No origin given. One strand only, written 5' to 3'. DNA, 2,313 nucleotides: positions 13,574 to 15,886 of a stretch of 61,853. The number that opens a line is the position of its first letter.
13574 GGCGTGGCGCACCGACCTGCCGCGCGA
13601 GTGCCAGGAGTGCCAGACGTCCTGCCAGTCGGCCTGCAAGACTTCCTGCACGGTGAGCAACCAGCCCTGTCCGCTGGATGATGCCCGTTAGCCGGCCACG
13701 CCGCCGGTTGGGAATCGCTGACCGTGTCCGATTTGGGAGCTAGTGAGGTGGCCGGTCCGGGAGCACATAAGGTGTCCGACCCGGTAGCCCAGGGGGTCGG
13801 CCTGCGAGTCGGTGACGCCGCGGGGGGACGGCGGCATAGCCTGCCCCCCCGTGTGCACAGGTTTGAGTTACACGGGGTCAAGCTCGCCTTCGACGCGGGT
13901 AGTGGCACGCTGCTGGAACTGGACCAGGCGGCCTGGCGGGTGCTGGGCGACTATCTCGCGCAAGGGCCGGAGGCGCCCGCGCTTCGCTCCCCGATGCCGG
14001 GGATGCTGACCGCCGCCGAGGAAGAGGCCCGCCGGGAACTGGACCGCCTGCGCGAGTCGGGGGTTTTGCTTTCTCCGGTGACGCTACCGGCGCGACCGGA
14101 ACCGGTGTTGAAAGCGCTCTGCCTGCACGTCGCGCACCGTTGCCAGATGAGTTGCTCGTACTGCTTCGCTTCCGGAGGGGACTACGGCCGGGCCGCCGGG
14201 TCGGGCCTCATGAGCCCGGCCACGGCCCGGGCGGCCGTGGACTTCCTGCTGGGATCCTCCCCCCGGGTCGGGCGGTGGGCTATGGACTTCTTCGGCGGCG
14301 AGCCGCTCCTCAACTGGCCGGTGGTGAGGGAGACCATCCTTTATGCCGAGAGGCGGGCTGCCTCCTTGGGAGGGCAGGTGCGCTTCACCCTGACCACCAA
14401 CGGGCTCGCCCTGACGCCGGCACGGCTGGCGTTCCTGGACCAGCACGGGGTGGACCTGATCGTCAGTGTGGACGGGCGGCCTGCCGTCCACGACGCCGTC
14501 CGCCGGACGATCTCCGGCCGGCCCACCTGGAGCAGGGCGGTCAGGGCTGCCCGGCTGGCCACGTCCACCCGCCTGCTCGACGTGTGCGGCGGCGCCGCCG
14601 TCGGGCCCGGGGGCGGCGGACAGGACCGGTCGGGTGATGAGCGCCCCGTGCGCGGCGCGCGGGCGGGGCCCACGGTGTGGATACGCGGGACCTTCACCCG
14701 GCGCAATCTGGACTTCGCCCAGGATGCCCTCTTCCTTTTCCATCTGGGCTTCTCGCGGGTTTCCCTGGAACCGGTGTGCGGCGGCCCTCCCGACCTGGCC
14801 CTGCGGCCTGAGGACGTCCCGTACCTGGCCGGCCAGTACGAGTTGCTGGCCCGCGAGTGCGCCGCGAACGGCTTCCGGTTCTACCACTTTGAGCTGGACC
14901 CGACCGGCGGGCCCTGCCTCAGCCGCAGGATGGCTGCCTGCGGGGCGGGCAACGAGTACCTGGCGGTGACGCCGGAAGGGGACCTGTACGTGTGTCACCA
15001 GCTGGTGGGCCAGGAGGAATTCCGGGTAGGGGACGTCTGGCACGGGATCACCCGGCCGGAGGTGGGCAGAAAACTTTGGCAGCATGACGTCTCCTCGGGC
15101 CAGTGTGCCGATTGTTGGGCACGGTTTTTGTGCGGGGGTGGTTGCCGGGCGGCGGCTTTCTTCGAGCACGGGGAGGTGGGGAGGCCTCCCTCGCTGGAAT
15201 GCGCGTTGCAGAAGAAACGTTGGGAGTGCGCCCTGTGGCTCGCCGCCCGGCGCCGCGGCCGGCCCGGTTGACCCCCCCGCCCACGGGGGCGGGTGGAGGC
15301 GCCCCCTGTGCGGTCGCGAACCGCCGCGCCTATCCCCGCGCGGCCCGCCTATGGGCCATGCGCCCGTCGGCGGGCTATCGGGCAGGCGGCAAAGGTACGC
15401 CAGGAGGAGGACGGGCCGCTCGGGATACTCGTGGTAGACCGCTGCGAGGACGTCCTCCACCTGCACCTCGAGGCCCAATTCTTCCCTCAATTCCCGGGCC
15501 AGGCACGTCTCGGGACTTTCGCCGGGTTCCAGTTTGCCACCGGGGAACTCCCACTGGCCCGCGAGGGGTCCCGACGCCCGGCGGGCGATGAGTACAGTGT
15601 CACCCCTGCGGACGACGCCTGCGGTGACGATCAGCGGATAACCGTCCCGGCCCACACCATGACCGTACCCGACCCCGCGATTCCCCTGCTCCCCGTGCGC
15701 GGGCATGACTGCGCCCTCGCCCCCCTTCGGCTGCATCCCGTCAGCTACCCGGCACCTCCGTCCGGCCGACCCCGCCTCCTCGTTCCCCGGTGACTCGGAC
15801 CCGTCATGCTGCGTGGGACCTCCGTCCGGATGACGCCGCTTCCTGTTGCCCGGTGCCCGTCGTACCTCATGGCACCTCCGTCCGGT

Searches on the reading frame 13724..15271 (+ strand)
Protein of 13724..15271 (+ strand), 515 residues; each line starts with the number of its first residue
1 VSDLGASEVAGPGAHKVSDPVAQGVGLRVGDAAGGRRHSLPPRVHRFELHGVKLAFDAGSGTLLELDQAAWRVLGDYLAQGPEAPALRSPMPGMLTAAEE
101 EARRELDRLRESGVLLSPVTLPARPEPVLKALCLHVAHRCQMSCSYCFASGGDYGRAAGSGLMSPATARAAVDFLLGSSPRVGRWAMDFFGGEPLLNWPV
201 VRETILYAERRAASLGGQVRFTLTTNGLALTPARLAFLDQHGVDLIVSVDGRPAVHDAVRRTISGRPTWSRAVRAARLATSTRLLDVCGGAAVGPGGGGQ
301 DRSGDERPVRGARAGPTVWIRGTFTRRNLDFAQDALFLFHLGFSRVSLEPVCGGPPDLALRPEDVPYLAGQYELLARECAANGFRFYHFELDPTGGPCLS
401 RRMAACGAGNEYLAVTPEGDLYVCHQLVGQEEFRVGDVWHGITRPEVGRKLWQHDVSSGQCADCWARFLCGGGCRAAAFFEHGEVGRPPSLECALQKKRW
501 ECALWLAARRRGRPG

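Call 85: search_protein_families(library=pfam, proteins=[window:13724-15271:+], max_evalue=0.00001)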
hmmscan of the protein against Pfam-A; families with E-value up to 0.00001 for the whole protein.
window:13724-15271:+ (515 aa): 1 family
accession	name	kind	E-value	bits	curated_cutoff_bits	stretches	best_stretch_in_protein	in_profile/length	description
PF04055.27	Radical_SAM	-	8e-13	49.3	29.5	1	137-296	4-153/166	Radical SAM superfamily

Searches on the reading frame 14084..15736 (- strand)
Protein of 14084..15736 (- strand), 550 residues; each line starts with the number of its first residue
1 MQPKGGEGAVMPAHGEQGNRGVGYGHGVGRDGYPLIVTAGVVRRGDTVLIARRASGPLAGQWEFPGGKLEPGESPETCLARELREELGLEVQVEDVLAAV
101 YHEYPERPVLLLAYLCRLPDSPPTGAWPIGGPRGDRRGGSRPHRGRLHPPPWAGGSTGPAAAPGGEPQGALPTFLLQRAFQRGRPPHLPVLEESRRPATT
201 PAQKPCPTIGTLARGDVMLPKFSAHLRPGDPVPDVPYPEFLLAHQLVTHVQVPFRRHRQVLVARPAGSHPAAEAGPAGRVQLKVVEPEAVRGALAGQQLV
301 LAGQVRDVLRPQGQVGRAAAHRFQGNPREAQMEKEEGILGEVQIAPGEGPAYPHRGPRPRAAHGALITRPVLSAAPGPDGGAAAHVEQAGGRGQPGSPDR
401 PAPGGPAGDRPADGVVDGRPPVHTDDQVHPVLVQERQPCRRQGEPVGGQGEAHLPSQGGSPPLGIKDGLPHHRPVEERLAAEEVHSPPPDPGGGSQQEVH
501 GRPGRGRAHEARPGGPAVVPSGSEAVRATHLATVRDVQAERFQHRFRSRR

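Call 85: search_protein_families(library=pfam, proteins=[window:14084-15736:-], max_evalue=0.00001)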
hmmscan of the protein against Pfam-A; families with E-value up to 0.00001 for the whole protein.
window:14084-15736:- (550 aa): 2 families
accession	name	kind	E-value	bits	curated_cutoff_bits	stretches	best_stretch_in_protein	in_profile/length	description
PF00293.34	NUDIX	-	1.1e-18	67.9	21.1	1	37-121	4-98/134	NUDIX domain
PF14815.12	NUDIX_4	-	4.5e-13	49.4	35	1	39-121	2-83/113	NUDIX domain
